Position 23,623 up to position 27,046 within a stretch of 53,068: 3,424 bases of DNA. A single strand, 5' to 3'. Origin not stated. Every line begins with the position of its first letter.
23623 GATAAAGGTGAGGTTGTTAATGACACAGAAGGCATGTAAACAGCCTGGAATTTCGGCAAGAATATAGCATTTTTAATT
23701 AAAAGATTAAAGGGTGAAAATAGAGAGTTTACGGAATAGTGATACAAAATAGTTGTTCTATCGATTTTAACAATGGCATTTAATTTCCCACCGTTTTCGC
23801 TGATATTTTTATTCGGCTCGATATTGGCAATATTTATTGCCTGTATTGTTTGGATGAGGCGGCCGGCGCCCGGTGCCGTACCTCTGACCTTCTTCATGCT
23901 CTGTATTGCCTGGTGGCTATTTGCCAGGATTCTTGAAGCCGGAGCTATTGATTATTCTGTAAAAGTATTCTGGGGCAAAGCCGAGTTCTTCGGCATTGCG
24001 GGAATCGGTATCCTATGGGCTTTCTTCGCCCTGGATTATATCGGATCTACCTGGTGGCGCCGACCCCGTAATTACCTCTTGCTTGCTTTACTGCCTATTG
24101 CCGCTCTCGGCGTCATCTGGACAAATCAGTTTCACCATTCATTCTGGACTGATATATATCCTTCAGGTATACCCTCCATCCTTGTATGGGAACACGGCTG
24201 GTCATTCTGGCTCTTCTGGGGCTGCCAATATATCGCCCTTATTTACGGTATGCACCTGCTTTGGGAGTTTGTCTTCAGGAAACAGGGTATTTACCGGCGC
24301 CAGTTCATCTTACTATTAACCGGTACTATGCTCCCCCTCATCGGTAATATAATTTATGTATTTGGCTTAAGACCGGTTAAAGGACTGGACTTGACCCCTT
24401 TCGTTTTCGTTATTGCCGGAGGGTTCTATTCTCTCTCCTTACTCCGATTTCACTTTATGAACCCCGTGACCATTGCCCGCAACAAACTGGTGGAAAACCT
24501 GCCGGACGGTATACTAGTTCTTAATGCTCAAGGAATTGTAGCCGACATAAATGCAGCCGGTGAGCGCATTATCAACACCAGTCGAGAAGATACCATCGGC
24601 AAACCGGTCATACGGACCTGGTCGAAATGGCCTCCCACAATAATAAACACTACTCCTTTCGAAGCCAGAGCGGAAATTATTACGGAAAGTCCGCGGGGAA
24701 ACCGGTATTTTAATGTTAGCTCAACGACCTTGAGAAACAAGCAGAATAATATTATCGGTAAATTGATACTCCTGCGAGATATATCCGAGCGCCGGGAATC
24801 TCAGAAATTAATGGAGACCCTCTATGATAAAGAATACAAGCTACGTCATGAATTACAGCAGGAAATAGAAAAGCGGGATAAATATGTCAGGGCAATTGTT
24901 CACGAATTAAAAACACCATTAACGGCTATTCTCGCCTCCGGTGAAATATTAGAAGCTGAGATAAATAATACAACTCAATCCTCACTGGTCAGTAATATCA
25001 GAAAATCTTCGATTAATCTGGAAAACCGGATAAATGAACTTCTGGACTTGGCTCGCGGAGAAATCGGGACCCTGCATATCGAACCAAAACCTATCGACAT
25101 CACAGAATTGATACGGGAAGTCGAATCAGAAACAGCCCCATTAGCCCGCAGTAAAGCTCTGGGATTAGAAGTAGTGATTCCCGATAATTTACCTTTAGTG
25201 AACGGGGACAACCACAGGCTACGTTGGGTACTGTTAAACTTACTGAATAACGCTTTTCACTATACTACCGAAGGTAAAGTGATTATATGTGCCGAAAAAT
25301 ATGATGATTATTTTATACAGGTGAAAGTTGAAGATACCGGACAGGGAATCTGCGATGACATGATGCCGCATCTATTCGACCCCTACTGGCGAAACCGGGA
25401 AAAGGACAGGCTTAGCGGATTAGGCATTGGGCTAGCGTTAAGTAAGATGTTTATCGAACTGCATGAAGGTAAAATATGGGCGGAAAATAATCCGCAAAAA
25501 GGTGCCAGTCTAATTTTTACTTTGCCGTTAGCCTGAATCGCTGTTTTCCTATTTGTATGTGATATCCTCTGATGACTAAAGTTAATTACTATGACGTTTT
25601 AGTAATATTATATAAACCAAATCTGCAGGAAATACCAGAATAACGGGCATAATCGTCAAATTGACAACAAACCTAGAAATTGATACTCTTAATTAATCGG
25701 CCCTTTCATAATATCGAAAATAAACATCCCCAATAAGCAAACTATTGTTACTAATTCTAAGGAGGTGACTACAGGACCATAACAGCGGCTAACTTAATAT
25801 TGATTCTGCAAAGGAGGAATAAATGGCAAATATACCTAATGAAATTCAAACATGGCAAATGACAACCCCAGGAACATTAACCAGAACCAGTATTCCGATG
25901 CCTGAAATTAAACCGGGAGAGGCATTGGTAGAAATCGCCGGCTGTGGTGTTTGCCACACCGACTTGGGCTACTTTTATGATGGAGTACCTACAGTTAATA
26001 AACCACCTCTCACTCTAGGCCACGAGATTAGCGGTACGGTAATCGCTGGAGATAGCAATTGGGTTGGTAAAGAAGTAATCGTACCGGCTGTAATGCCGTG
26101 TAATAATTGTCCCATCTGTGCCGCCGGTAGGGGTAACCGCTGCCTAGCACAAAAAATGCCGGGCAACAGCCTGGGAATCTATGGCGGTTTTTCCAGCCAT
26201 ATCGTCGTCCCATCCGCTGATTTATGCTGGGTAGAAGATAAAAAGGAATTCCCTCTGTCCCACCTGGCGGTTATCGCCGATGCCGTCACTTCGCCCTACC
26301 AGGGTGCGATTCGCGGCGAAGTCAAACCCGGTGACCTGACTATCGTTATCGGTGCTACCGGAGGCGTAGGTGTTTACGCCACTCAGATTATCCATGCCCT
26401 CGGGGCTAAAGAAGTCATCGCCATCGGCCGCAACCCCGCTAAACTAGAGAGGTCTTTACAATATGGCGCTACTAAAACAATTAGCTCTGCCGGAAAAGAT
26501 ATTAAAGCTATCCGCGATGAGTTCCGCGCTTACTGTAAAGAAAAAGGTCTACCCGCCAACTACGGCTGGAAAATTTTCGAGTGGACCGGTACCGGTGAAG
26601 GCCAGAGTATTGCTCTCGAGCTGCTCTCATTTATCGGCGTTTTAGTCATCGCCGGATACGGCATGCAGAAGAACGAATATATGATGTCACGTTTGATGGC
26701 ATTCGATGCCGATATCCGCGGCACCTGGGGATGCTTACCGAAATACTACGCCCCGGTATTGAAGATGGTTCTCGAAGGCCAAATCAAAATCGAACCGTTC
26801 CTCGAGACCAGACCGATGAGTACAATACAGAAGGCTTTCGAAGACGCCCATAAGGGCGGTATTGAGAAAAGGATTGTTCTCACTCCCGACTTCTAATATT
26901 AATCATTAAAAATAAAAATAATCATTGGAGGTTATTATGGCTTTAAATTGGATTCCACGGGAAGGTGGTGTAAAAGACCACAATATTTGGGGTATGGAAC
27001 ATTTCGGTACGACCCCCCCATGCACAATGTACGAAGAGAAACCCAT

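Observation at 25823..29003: had-oah-dch: the ring-hydrolysis stage of the anaerobic benzoyl-CoA pathway, with no dearomatising reductase next to it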

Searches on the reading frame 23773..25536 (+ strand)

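Call 3: search_protein_families(library=ncbifam, proteins=[window:23773-25536:+])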
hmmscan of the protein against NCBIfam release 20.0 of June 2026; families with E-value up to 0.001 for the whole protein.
window:23773-25536:+ (587 aa): 82 families (the best 25 are shown)
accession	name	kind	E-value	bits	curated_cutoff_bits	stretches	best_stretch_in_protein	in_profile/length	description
NF006800.0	PRK09303.1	equivalog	3.1e-46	158.1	342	1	339-586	120-377/383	histidine kinase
NF008468.0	PRK11360.1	equivalog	3.7e-46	157.7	646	1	238-586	272-608/616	two-component system sensor histidine kinase AtoS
NF046044.1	PnpS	equivalog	4.7e-45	154.3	400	2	367-585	169-390/390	two-component system histidine kinase PnpS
TIGR02956.1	TMAO_torS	equivalog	2.3e-41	141.9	676.5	1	367-586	463-682/967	TMAO reductase system sensor histidine kinase/response regulator TorS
NF047874.1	MASE3_PAS_HK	subfamily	5.5e-40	137.8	560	1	237-586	268-625/655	MASE3 domain-containing sensor histidine kinase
NF008312.0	PRK11100.1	equivalog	8.1e-40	137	356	1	348-585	237-473/477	two-component system sensor histidine kinase CreC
NF008302.0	PRK11091.1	equivalog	2.8e-39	134.9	838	1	306-584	234-503/779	aerobic respiration two-component sensor histidine kinase ArcB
TIGR02966.1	phoR_proteo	equivalog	9.3e-39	133.4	334.2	1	238-582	10-331/333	phosphate regulon sensor histidine kinase PhoR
NF033092.0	HK_WalK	equivalog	1.2e-38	133.1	725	1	362-586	365-594/594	cell wall metabolism sensor histidine kinase WalK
NF007793.0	PRK10490.1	equivalog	6.9e-36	123.6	1123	1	359-586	654-882/895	two-component system sensor histidine kinase KdpD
NF011874.0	PRK15347.1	equivalog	6.9e-35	120.3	852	1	366-586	396-614/921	two component system sensor kinase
NF008099.0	PRK10841.1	equivalog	2.4e-34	118.3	920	1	361-586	463-690/949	two-component system sensor histidine kinase RcsC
NF041947.1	LuxQ_Vibrio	equivalog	3.6e-34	117.8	1200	1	247-586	362-696/843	quorum-sensing autoinducer 2 sensor kinase/phosphatase LuxQ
NF012163.2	BaeS_SmeS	equivalog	8.6e-33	113.9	500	1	349-585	221-457/457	sensor histidine kinase efflux regulator BaeS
NF041880.1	EPS_EpsF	equivalog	7.5e-32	110.4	900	1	353-582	259-487/492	response regulator EpsF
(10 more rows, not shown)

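Call 4: search_protein_families(library=pfam, proteins=[window:23773-25536:+])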
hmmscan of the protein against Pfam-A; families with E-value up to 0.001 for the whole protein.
window:23773-25536:+ (587 aa): 6 families
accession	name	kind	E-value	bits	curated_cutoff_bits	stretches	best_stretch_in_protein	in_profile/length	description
PF16927.11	HisKA_7TM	-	4.9e-54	184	28.6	1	12-230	2-221/224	N-terminal 7TM region of histidine kinase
PF02518.31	HATPase_c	-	6.5e-23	81.7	26.4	1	478-586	1-109/111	Histidine kinase-, DNA gyrase B-, and HSP90-like ATPase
PF00512.31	HisKA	-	2.2e-12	47.3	26.9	1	368-430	2-64/66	His Kinase A (phospho-acceptor) domain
PF08448.16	PAS_4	-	2e-09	38.1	23.1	1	240-342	1-110/110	PAS fold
PF00989.32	PAS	-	4.3e-09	36.8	22.6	1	238-337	5-113/113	PAS fold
PF13426.13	PAS_9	-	9.4e-06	26.3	27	1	244-339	1-103/103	PAS domain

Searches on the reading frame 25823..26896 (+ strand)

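Call 3: search_protein_families(library=ncbifam, proteins=[window:25823-26896:+])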
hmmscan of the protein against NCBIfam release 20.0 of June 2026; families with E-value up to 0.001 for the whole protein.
window:25823-26896:+ (357 aa): 25 families
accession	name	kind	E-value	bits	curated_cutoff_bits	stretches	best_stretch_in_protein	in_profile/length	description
TIGR03201.1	dearomat_had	equivalog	5.1e-139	463.2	338.65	1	10-355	1-349/349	6-hydroxycyclohex-1-ene-1-carbonyl-CoA dehydrogenase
NF041097.1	keto_inos_dh_IolM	equivalog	1.7e-28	99.4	450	1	18-352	39-387/389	scyllo-inosose 3-dehydrogenase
NF007375.0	PRK09880.1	equivalog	1.2e-25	90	469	1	33-342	29-330/344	L-idonate 5-dehydrogenase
TIGR03989.1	Rxyl_3153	subfamily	8.4e-25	87.8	440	2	117-345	135-361/370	NDMA-dependent alcohol dehydrogenase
NF047908.1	AldhRedAhr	equivalog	3.1e-24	85.5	470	1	7-354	3-334/335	NADPH-dependent aldehyde reductase Ahr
TIGR03451.1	mycoS_dep_FDH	equivalog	3.6e-24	85.3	512.9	1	21-352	16-356/358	S-(hydroxymethyl)mycothiol dehydrogenase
NF010344.0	PRK13771.1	subfamily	7.4e-24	84.3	349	1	23-220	17-211/334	putative alcohol dehydrogenase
NF003808.0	PRK05396.1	equivalog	1.3e-21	76.8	380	1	21-349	15-335/341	L-threonine 3-dehydrogenase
NF041172.1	AcrlCoa_red_Thmprot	equivalog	1.2e-20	73.8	500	1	23-217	17-209/334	acryloyl-CoA reductase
NF007489.0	PRK10083.1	equivalog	7.1e-20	71.2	376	1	15-230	8-221/339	Zn-dependent oxidoreductase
NF006940.0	PRK09422.1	equivalog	7.1e-20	71.2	344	1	26-353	19-333/338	alcohol dehydrogenase AdhP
TIGR03366.1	HpnZ_proposed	hypoth_equivalog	6.2e-19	68.3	328.1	1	27-279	1-254/315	putative phosphonate catabolism associated alcohol dehydrogenase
TIGR00692.1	tdh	equivalog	1.1e-18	67.4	458.35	1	22-230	14-221/340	L-threonine 3-dehydrogenase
TIGR02818.1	adh_III_F_hyde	equivalog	6.7e-18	64.9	543.95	1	10-226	7-241/368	S-(hydroxymethyl)glutathione dehydrogenase/class III alcohol dehydrogenase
NF007642.0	PRK10309.1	equivalog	3.3e-17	62.7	550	1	16-230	9-220/347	galactitol-1-phosphate 5-dehydrogenase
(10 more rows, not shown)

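Call 4: search_protein_families(library=pfam, proteins=[window:25823-26896:+])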
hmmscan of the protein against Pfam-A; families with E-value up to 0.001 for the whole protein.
window:25823-26896:+ (357 aa): 2 families
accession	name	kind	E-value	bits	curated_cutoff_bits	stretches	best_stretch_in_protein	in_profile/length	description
PF08240.17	ADH_N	-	1.1e-21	77.5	23.5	1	30-137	1-102/104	Alcohol dehydrogenase GroES-like domain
PF00107.32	ADH_zinc_N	-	1.7e-16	60.8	31.8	1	181-316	1-127/129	Zinc-binding dehydrogenase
